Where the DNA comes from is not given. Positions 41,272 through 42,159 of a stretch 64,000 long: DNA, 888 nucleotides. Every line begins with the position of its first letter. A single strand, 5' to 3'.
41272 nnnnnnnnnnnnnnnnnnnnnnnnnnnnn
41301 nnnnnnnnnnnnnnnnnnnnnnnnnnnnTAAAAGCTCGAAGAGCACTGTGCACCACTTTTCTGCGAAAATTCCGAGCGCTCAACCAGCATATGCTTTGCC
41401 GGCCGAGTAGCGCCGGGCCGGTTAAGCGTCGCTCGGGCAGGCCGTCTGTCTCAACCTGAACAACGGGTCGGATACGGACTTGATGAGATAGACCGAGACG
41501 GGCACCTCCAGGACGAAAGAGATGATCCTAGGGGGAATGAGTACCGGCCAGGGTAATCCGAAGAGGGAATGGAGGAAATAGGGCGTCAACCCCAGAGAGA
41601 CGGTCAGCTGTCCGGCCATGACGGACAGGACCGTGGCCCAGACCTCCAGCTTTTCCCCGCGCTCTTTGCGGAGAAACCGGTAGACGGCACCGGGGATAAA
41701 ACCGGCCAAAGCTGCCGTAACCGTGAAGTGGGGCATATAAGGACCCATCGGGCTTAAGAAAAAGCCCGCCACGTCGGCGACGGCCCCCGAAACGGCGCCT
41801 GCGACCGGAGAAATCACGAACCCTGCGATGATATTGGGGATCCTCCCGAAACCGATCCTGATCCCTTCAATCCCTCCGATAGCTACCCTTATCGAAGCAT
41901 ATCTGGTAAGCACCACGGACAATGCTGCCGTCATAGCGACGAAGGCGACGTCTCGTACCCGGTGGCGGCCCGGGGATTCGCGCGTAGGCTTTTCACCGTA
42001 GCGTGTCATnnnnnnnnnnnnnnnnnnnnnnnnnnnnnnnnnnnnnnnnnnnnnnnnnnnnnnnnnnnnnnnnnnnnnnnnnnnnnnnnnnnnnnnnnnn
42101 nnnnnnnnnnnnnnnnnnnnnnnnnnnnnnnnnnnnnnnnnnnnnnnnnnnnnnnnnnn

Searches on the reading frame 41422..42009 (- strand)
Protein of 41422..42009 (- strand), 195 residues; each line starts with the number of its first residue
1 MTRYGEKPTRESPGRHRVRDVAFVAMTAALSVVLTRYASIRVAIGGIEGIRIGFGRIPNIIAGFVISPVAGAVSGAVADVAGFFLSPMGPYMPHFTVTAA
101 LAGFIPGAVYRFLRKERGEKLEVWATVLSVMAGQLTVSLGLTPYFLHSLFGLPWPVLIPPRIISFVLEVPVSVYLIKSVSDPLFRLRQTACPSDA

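Call 7: search_protein_families(library=pfam, proteins=[window:41422-42009:-], max_evalue=0.01)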
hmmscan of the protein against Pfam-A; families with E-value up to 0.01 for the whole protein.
window:41422-42009:- (195 aa): 3 families
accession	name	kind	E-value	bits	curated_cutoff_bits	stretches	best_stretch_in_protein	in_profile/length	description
PF07155.17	ECF-ribofla_trS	-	1.9e-14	54.5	26.7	1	18-141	4-128/172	ECF-type riboflavin transporter, S component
PF12822.12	ECF_trnsprt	-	6.3e-14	52.8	30.7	1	20-177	2-166/169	ECF transporter, substrate-specific component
PF07694.17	5TM-5TMR_LYT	-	9.9e-06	25.7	24.6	1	17-134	14-123/169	5TMR of 5TMR-LYT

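Call 8: search_protein_families(library=ncbifam, proteins=[window:41422-42009:-], max_evalue=0.01)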
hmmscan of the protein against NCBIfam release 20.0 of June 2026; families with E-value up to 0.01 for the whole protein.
window:41422-42009:- (195 aa): 3 families
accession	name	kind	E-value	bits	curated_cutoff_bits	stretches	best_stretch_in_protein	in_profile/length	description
TIGR04518.1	ECF_S_folT_fam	subfamily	3.9e-35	121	60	1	18-180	4-158/163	folate family ECF transporter S component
NF007179.0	PRK09609.1-4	equivalog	4.3e-11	43.1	630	1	16-112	27-123/335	hypothetical protein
NF007178.0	PRK09609.1-3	equivalog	1.7e-08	34.3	483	1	19-120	7-106/311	hypothetical protein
